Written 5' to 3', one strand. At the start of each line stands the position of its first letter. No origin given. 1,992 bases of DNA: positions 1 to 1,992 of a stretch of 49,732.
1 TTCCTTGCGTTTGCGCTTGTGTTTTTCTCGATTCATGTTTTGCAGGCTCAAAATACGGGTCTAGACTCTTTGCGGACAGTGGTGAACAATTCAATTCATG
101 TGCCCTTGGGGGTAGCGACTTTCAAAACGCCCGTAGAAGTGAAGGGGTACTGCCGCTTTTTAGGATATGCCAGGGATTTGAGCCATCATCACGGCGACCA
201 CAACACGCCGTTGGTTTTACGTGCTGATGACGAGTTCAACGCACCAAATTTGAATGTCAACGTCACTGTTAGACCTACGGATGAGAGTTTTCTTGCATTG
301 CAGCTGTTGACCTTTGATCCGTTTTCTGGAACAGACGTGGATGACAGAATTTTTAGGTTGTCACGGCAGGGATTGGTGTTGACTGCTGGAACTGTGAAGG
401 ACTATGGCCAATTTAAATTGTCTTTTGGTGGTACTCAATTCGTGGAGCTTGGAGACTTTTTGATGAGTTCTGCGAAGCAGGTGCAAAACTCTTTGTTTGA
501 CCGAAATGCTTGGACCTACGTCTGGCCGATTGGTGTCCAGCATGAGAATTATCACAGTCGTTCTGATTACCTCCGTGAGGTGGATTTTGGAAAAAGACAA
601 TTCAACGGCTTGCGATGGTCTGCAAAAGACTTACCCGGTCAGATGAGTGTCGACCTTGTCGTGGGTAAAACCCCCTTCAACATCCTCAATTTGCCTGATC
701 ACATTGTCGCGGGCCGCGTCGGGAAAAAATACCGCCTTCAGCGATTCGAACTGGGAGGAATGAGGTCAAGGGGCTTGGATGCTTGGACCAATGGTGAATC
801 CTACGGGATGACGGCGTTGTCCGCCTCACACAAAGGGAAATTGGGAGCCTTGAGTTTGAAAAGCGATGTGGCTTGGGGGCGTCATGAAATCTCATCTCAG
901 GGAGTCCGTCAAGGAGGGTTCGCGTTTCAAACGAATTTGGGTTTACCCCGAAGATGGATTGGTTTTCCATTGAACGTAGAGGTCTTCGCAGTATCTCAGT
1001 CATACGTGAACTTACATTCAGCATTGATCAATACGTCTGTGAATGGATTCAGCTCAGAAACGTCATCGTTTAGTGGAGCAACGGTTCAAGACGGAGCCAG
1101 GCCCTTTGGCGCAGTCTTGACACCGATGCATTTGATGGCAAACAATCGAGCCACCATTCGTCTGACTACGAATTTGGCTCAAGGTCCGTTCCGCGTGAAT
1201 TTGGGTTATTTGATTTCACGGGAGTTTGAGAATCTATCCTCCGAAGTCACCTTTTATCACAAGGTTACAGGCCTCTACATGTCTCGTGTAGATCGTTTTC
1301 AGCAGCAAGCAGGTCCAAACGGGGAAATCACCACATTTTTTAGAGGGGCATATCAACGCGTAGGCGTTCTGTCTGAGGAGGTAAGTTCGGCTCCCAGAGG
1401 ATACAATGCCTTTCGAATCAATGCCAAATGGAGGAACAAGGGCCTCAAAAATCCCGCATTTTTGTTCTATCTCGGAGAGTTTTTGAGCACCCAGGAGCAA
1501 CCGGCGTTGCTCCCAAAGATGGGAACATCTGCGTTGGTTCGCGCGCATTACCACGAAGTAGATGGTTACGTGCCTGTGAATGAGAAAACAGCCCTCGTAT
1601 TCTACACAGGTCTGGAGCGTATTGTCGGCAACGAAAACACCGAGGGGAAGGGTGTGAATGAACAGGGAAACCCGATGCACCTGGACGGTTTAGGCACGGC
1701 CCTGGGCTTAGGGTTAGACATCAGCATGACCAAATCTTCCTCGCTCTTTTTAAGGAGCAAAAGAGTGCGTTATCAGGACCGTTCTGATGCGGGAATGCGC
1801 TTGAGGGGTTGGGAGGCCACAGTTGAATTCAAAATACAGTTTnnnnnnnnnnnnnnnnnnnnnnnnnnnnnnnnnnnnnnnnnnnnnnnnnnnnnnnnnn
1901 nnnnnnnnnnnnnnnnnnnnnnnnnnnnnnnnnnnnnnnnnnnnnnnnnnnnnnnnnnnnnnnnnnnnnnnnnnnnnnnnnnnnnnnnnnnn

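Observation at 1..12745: Eight-gene, single-strand glycan-degradation locus built around two unknown beta-barrel proteins instead of SusC/SusD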

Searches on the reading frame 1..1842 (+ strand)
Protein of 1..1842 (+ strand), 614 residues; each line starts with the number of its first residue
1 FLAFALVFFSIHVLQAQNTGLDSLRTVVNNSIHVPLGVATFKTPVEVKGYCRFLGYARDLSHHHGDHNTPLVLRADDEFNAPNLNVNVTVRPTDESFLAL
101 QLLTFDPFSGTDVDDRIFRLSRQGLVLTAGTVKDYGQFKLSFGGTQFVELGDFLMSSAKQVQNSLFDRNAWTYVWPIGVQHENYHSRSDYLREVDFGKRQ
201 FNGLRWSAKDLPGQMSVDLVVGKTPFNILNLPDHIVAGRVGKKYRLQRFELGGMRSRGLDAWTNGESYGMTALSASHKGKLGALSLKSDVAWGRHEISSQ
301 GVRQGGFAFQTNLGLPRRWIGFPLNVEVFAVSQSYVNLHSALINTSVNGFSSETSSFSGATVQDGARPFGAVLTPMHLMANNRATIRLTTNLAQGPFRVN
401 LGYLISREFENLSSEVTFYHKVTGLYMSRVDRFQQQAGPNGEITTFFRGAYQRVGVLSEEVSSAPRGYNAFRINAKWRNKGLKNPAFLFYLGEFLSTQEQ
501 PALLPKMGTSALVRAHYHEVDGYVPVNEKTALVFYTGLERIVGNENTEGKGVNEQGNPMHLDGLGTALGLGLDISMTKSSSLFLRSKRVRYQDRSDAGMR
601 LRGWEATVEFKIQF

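Call 4: search_protein_families(library=pfam, proteins=[window:1-1842:+], max_evalue=0.01)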
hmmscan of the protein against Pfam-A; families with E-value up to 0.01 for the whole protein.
window:1-1842:+ (614 aa): 0 families

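Call 5: search_protein_families(library=ncbifam, proteins=[window:1-1842:+], max_evalue=0.01)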
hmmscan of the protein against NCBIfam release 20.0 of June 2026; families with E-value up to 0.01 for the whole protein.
window:1-1842:+ (614 aa): 0 families

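Call 22: find_homologous_proteins(query=window:1-1842:+)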
Query window:1-1842:+ (614 aa): 47 proteins with E <= 0.001 among 8000 candidates.
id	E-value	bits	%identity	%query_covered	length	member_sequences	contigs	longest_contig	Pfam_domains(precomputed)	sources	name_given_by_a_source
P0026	0.0e+0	1323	94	100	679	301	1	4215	-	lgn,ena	-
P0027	0.0e+0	1110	79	100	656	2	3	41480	-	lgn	-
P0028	0.0e+0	1100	78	100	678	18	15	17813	-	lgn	-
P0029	0.0e+0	1033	73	100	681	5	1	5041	-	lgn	-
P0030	0.0e+0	1012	72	98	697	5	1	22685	-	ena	-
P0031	8.7e-298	1007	73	100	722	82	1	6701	-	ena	-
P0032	4.2e-294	995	72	99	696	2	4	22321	-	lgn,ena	-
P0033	8.0e-292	987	73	94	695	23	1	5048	-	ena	-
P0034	6.9e-247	839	62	95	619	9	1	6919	-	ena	-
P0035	6.2e-241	819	60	100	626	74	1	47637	-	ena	-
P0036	3.7e-145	503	40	99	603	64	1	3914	-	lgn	-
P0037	4.1e-144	499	41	93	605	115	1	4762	-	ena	-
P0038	1.7e-143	497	43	93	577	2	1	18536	-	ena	-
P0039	3.3e-143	496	43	93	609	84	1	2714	-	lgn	-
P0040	3.4e-142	493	41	99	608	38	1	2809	-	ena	-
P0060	1.4e-130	454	40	91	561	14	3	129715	-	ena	-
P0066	3.2e-124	433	37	93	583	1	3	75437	-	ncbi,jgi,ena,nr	ncbi:MAG: hypothetical protein CMP70_04430 [Flavobacteriales bacterium]|nr:hypothetical protein [Fla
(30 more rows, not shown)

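Call 29: find_encoding_contigs(protein=P0060, flank=10000, max_places=2)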
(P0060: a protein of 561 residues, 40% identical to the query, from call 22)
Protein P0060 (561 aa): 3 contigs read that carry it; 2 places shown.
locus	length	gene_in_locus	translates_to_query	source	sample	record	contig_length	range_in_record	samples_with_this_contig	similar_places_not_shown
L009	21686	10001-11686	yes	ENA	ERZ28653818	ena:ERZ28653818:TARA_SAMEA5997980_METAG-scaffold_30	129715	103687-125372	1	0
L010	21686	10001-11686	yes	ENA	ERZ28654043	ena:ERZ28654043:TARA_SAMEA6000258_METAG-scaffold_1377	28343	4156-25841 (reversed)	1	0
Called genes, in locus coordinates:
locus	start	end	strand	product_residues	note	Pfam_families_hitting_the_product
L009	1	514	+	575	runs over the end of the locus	-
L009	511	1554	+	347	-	-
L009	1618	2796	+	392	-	PF21582:CBM30 (weak)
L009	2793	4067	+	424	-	PF02836:Glyco_hydro_2_C (weak)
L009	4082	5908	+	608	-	PF22848:ASD1_dom, PF18962:Por_Secre_tail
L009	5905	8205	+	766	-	PF00933:Glyco_hydro_3, PF01915:Glyco_hydro_3_C, PF14310:Fn3-like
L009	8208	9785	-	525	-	PF00884:Sulfatase, PF01663:Phosphodiest (faint), PF16347:SGSH_C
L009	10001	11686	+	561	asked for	-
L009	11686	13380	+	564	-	-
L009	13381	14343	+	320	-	-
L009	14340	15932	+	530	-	PF00884:Sulfatase, PF01663:Phosphodiest (faint), PF16347:SGSH_C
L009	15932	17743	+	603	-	PF18962:Por_Secre_tail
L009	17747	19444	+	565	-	PF02018:CBM_4_9, PF18962:Por_Secre_tail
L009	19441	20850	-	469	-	PF00884:Sulfatase, PF01663:Phosphodiest (weak), PF16347:SGSH_C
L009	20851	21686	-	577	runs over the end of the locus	-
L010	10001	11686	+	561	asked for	-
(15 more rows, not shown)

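Call 30: find_encoding_contigs(protein=P0066, flank=10000, max_places=2)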
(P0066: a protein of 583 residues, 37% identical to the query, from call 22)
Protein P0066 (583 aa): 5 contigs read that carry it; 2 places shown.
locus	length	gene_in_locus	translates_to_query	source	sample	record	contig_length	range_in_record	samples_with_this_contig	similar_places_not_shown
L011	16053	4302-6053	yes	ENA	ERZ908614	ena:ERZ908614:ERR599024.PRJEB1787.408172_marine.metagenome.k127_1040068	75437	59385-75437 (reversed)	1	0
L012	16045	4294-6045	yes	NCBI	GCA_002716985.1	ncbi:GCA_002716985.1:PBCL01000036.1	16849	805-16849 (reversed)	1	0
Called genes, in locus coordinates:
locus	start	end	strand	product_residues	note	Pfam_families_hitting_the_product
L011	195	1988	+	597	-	PF22848:ASD1_dom, PF18962:Por_Secre_tail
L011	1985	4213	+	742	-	PF00933:Glyco_hydro_3, PF01915:Glyco_hydro_3_C, PF14310:Fn3-like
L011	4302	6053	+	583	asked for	-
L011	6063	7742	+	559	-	-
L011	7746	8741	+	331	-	-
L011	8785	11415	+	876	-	PF18962:Por_Secre_tail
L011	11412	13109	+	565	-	PF02018:CBM_4_9, PF18962:Por_Secre_tail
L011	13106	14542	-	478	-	PF00884:Sulfatase, PF01663:Phosphodiest (weak), PF02995:DUF229 (weak), PF16347:SGSH_C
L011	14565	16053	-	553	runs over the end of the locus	-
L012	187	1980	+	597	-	PF22848:ASD1_dom, PF18962:Por_Secre_tail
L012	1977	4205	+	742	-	PF00933:Glyco_hydro_3, PF01915:Glyco_hydro_3_C, PF14310:Fn3-like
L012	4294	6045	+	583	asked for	-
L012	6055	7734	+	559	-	-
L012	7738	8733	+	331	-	-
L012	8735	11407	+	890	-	PF18962:Por_Secre_tail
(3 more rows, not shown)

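Call 33: search_protein_families(library=pfam, proteins=[L009:511-1551:+, L009:1618-2793:+, L009:2793-4064:+, L009:15932-17740:+, L011:8785-11412:+], max_evalue=0.01)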
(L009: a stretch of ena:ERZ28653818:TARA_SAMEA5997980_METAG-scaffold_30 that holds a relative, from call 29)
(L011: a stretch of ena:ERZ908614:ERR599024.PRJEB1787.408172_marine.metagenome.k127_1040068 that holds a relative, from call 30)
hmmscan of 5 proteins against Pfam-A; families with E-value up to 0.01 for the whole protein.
L009:511-1551:+ (347 aa): 0 families

L009:1618-2793:+ (392 aa): 2 families
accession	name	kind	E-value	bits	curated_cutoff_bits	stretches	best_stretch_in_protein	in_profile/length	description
PF21582.3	CBM30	-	2.6e-09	37.7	27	1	43-174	26-157/170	Carbohydrate binding domain 30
PF18559.7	Exop_C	-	0.0039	17.4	26.1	0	21-171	2-143/155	Galactose-binding domain-like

L009:2793-4064:+ (424 aa): 1 family
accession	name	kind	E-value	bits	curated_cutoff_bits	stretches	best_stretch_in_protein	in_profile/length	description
PF02836.23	Glyco_hydro_2_C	-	2.6e-07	30.5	21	1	106-244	105-229/302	Glycosyl hydrolases family 2, TIM barrel domain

L009:15932-17740:+ (603 aa): 2 families
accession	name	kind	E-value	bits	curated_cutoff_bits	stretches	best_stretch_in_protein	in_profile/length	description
PF18962.6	Por_Secre_tail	-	1.3e-12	48.3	27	1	526-592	1-66/75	Secretion system C-terminal sorting domain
PF13573.12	SprB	-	0.0004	20.4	28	1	460-481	16-37/37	SprB repeat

L011:8785-11412:+ (876 aa): 2 families
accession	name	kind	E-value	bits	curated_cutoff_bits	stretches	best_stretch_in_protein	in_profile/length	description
PF18962.6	Por_Secre_tail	-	3e-08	34.3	27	1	800-869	1-72/75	Secretion system C-terminal sorting domain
PF13573.12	SprB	-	0.0039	17.2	28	1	740-755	22-37/37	SprB repeat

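Call 36: search_solved_structures(query=A2, max_evalue=10)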
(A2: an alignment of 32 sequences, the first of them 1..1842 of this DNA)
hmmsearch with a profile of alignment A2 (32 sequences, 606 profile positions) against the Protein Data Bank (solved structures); distinct sequences matched with E-value up to 10: 0.

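Call 41: predict_structure(alignment_id=A2)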
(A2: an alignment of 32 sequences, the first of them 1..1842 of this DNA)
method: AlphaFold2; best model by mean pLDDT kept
length: 614 residues; sequences in the alignment: 32
mean_pLDDT: 66.5   pTM: 0.67
mean pLDDT of the five models: 66.5, 66.1, 64.0, 63.4, 62.0
residues with pLDDT >= 90: 49; 70-90: 283; 50-70: 127; < 50: 155
segments of 3 or more residues with pLDDT < 50: 17-39, 78-80, 109-113, 115-121, 156-199, 340-378, 423-450
pLDDT, mean of each block of 10 residues (from residue 1): 72 49 35 42 78 69 54 55 76 88 62 46 75 92 66 46 36 36 37 39 85 92 63 80 91 78 61 88 86 73 77 88 88 63 40 27 28 38 81 87 83 57 38 30 32 55 73 83 76 83 76 84 84 85 78 79 83 81 79 69 73 77
secondary structure, 60 per line:
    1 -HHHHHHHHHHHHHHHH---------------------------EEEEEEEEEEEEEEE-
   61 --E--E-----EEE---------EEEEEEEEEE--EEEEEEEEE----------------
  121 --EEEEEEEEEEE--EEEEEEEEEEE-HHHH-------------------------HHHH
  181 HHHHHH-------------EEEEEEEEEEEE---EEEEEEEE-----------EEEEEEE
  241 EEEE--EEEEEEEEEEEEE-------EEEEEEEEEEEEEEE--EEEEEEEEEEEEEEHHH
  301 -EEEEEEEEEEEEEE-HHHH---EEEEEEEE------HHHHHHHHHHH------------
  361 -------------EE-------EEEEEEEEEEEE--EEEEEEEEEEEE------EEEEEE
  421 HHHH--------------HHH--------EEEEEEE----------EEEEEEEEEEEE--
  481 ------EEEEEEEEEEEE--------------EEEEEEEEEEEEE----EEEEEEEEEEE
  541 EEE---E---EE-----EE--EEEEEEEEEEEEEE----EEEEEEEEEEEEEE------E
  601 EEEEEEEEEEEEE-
elements in order: H2-17 E45-59 E72-74 E84-93 E96-104 E123-133 E136-146 H148-151 H177-186 E200-211 E215-222 E234-244 E247-259 E267-281 E284-297 E302-315 H317-320 E324-331 H338-348 E383-394 E397-408 E415-420 H421-424 E450-456 E467-478 E487-498 E513-525 E530-543 E562-575 E580-593 E600-613

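Call 43: find_related_loci(query=A2, collection=genome_contigs, flank=10000)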
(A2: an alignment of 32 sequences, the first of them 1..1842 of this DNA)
Query A2 (614 aa) in genome_contigs; peptide patterns used: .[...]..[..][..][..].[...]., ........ (x = any residue, [..] = any of these).
43 stretches matched a pattern; 15 encode a relative of the query (tblastn E <= 1e-3); 14 distinct loci.
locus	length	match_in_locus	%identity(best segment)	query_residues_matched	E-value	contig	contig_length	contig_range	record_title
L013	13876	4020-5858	94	2-614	0e+0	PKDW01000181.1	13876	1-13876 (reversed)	MAG: Flavobacteriales bacterium isolate Bacter6 c_000000000859, whole genome shotgun sequence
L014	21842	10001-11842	60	2-614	0e+0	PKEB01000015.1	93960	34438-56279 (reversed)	MAG: Flavobacteriales bacterium isolate Bacter1 c_000000000025, whole genome shotgun sequence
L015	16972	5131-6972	60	2-614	0e+0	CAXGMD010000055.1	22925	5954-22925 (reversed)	MAG TPA_asm: uncultured bacterium isolate ERR594288_concoct_130 genome assembly, contig: ERZ6778509.2123, whole genome s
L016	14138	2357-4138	42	21-614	2e-152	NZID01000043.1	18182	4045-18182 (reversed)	MAG: Crocinitomicaceae bacterium isolate MED621 17340, whole genome shotgun sequence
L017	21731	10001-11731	41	38-614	3e-152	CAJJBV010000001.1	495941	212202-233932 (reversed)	MAG: Cryomorphaceae bacterium isolate FRAM18_bin223 genome assembly, contig: FRAM18_bin223-1, whole genome shotgun seque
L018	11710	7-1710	41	47-614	5e-150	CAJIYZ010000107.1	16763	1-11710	MAG: Bacteroidetes bacterium MED-G20 isolate FRAM18_bin196 genome assembly, contig: FRAM18_bin196-107, whole genome shot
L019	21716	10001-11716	43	43-614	1e-149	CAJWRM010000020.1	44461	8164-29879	MAG TPA_asm: uncultured Flavobacteriales bacterium isolate ERR599006_bin.43_MetaBAT_v2.12.1_MAG genome assembly, contig:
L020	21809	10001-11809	39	9-614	6e-149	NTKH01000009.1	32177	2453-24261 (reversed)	MAG: Bacteroidetes bacterium MED-G20 Bacteroidetes-MED-G20-C9, whole genome shotgun sequence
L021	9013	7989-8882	75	2-299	6e-148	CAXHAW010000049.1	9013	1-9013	MAG TPA_asm: uncultured bacterium isolate SRR12479734_concoct_61 genome assembly, contig: ERZ4873826.374, whole genome s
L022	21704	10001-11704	41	47-614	2e-141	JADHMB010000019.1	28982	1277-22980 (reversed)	MAG: Flavobacteriales bacterium isolate BS301-5m-G31 BS301-5m-C1879, whole genome shotgun sequence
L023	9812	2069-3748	39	45-614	4e-127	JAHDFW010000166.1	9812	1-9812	MAG: Cytophagales bacterium isolate MAG-31 RZ_19558, whole genome shotgun sequence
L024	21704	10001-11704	40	47-614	9e-144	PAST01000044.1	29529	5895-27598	MAG: Crocinitomicaceae bacterium isolate SAT175 193574, whole genome shotgun sequence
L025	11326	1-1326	40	173-614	5e-113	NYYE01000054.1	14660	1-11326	MAG: Crocinitomicaceae bacterium isolate ARS86 16575, whole genome shotgun sequence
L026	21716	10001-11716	42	43-614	7e-147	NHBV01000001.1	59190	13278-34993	MAG: Crocinitomicaceae bacterium TMED16 MHASMcontig_46665, whole genome shotgun sequence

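Call 45: fold_search(model_id=the predicted structure, library=pdb)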
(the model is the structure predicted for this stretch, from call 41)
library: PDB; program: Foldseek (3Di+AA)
matches with E <= 10: 776; with E <= 0.001: 277
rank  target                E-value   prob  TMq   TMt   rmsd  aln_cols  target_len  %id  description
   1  5mdq_A                2.7e-08  1.00  0.28  0.42  12.9       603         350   10  Crystal structure of outer membrane expressed Chitoporin VhChip from Vibrio harveyi (released 2017-12-20)
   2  6v81                  3.3e-08  1.00  0.38  0.36  14.4       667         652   10  The crystal structure of the outer-membrane transporter YncD (released 2020-05-06)
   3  4rdt_B                7.7e-08  1.00  0.42  0.41  13.7       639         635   10  Structure of the bacterial Zn-transporter ZnuD from Neisseria meningitidis (flexible conformation bound to a zinc ion) (released 2015-08-19)
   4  5mdo_A                1.3e-07  1.00  0.27  0.43  12.2       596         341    9  Crystal structure of in vitro folded Chitoporin VhChip from Vibrio harveyi (crystal form I) (released 2017-12-20)
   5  4rdt_A                1.5e-07  1.00  0.42  0.41  13.7       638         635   10  Structure of the bacterial Zn-transporter ZnuD from Neisseria meningitidis (flexible conformation bound to a zinc ion) (released 2015-08-19)
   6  9rpr_A                2.0e-07  1.00  0.28  0.25  17.6       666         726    9  Cryo-EM structure of LptDEM complex containing Shigella flexneri LptE and endogenous E. coli LptD and LptM (released 2025-12-10)
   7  9c4o                  2.4e-07  1.00  0.36  0.34  13.9       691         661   10  Cryo-EM structure of PqqU with ligand PQQ (released 2024-06-19)
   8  7eqm_A                2.7e-07  1.00  0.27  0.43  12.2       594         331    9  Apo Truncated VhChiP (Delta 1-19) (released 2022-08-10)
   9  7zgx_A                2.8e-07  1.00  0.24  0.17  18.8       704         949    7  S-layer Deinoxanthin Binding Complex, C1 symmetry (released 2022-07-13)
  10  5oyk                  2.9e-07  1.00  0.25  0.42  16.4       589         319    9  Outer-membrane expressed OmpT of Vibrio cholerae (released 2018-04-25)
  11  8pz4                  2.9e-07  1.00  0.28  0.34  15.9       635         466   10  Structure of alginate transporter, AlgE, solved at wavelength 2.755 A (released 2023-10-25)
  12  5fr8_A                3.1e-07  1.00  0.43  0.39  15.7       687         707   11  Crystal structure of the siderophore receptor PirA from Acinetobacter baumannii (released 2016-05-11)
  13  8agd_A                3.2e-07  1.00  0.27  0.17  18.8       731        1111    8  Full SDBC and SOD assembly (released 2023-04-12)
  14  3rfz_B                3.8e-07  1.00  0.36  0.29  16.4       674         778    8  Crystal structure of the FimD usher bound to its cognate FimC:FimH substrate (released 2011-06-01)
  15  8ae1_A                3.8e-07  1.00  0.26  0.19  19.4       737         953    8  Structure of trimeric SlpA outer membrane protein (released 2022-11-30)
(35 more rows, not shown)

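Call 58: search_protein_representatives(alignment_id=A2)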
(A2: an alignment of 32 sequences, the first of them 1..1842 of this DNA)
Query: 32 sequences, 606 profile positions. Proteins with E-value up to 0.001 (for the whole library): 244; up to 1e-10: 164; up to 1e-30: 102. The best 150 are listed.
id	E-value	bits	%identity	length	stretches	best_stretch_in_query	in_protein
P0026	1.0e-273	925.7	-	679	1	4-606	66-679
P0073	4.0e-261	884.1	-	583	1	28-606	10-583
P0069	1.5e-240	816.2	-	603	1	2-606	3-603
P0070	1.5e-221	753.5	-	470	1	2-467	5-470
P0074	1.1e-101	357.6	-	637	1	17-606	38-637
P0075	4.0e-100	352.4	-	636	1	24-606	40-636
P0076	1.5e-98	347.2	-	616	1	29-606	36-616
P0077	4.2e-98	345.7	-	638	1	8-606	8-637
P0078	1.2e-97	344.2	-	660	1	33-606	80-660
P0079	4.4e-96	339.1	-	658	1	34-606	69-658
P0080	2.4e-91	323.4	-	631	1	12-606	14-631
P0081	2.6e-91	323.3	-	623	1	22-606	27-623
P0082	1.3e-89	317.7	-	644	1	23-606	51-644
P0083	9.8e-89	314.8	-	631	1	22-606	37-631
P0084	9.8e-84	298.3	-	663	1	34-606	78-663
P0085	1.2e-83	298.0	-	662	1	34-606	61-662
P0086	1.5e-83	297.6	-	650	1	34-606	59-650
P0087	4.1e-81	289.6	-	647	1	30-606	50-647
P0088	5.3e-81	289.2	-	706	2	226-606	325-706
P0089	5.8e-80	285.8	-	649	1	28-606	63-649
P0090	1.6e-79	284.3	-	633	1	5-606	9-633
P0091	2.3e-77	277.3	-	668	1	30-606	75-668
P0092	7.1e-77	275.6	-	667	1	16-606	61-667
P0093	1.9e-76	274.2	-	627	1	3-606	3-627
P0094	9.3e-76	271.9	-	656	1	6-605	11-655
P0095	1.2e-74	268.2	-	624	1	11-606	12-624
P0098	7.2e-74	265.7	-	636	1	22-606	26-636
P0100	5.0e-70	253.0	-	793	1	24-606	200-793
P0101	1.9e-69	251.1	-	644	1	22-606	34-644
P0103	1.3e-67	245.0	-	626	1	4-606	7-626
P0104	1.2e-66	241.8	-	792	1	23-606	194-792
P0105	4.3e-64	233.4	-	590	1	32-606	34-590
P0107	6.1e-64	232.9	-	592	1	19-606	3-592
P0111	6.4e-61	222.9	-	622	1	10-606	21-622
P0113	1.7e-60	221.5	-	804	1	24-606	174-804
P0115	1.7e-58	214.9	-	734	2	285-606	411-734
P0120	1.1e-56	208.9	-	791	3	404-606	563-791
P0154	1.6e-41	158.9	-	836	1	32-606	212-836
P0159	3.0e-39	151.4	-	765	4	404-606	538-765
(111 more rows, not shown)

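Call 59: search_protein_families(library=pfam, proteins=[P0100, P0104, P0113, P0154, P0074, P0078, P0088, P0115, P0120, P0159], max_evalue=0.01)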
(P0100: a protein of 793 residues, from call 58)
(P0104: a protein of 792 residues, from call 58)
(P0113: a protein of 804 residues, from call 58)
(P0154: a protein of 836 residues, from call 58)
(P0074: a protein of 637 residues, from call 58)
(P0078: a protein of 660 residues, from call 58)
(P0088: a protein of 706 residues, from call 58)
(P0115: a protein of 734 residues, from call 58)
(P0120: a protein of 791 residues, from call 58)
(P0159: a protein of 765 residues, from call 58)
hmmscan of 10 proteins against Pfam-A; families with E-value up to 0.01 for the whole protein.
P0100 (793 aa): 1 family
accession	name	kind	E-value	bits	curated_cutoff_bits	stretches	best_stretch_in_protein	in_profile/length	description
PF02018.23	CBM_4_9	-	1.1e-08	36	25.9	1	31-159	2-134/136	Carbohydrate binding domain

P0104 (792 aa): 1 family
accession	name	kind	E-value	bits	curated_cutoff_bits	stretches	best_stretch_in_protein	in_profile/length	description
PF02018.23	CBM_4_9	-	3e-16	60.4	25.9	1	24-150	3-133/136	Carbohydrate binding domain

P0113 (804 aa): 1 family
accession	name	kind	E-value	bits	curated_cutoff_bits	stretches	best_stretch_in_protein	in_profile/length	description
PF02018.23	CBM_4_9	-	1.6e-10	41.9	25.9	1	34-128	36-135/136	Carbohydrate binding domain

P0154 (836 aa): 0 families

P0074 (637 aa): 0 families

P0078 (660 aa): 0 families

P0088 (706 aa): 0 families

P0115 (734 aa): 0 families

P0120 (791 aa): 0 families

P0159 (765 aa): 0 families

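Call 60: list_cluster_members(proteins=[P0074, P0075, P0076, P0077, P0080, P0084, P0090, P0100, P0113, P0154])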
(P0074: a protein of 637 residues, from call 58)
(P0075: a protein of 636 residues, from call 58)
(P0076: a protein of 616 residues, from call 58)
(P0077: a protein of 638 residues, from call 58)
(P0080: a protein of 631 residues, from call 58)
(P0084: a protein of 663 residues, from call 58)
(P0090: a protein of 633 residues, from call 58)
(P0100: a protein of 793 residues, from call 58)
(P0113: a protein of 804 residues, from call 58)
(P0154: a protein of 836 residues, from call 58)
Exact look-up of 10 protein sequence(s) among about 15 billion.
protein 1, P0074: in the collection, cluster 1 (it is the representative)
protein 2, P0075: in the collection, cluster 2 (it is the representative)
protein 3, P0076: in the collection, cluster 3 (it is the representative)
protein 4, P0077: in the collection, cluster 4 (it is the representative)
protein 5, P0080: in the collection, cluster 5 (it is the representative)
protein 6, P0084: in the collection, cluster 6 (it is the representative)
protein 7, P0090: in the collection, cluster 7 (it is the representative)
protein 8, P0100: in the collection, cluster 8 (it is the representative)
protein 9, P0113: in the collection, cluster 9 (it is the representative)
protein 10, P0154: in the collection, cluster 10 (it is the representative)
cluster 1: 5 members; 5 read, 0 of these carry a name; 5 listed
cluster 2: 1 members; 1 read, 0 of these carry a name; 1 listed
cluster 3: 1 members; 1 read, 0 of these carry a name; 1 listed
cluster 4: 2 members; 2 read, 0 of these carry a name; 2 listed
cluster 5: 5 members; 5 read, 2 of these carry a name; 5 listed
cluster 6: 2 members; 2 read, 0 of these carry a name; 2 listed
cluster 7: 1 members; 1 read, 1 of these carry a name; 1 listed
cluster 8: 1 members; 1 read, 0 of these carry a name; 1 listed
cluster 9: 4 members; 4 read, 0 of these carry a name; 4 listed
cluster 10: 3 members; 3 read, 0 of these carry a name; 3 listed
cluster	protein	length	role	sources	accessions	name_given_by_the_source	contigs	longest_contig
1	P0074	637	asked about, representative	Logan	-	-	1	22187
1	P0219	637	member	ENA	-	-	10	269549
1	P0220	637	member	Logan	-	-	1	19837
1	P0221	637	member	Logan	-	-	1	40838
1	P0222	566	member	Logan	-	-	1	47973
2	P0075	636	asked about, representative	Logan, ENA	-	-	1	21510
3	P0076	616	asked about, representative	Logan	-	-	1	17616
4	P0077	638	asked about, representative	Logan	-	-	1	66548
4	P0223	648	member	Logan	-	-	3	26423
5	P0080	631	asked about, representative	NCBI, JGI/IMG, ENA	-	hypothetical protein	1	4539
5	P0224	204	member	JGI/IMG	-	hypothetical protein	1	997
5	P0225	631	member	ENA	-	-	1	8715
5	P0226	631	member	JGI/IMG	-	-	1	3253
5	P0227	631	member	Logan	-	-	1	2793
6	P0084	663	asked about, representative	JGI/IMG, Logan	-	-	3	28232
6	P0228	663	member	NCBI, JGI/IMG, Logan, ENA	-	-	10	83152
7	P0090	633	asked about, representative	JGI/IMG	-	hypothetical protein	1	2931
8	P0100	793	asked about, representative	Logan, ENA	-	-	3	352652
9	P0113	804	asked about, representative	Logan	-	-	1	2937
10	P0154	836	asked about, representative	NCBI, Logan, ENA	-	-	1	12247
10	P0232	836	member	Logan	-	-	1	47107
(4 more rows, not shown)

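Call 61: find_encoding_contigs(protein=P0100, flank=10000, max_places=2)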
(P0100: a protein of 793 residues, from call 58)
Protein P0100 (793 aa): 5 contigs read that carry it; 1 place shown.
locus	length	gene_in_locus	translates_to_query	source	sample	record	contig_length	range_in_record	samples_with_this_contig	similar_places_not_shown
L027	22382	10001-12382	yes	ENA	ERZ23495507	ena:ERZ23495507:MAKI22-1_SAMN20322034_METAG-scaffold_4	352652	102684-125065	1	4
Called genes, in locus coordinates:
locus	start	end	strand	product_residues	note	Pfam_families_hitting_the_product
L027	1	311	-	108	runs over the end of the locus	PF01521:Fe-S_biosyn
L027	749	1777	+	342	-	PF00586:AIRS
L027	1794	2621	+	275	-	PF01210:NAD_Gly3P_dh_N (faint), PF03446:NAD_binding_2, PF03807:F420_oxidored, PF14748:P5CR_dimer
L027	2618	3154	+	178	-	PF22769:DCD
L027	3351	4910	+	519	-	PF00270:DEAD, PF00271:Helicase_C, PF16124:RecQ_Zn_bind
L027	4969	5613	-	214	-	PF00072:Response_reg, PF00196:GerE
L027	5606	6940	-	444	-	PF00989:PAS (weak), PF08448:PAS_4, PF13426:PAS_9 (weak), PF07730:HisKA_3, PF02518:HATPase_c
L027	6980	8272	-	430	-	PF18962:Por_Secre_tail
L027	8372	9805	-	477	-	-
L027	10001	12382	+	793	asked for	PF02018:CBM_4_9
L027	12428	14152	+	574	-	-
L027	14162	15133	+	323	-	-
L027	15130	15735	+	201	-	-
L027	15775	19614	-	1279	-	PF12969:DUF3857 (weak), PF01841:Transglut_core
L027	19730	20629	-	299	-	PF00480:ROK, PF01869:BcrAD_BadFG (faint)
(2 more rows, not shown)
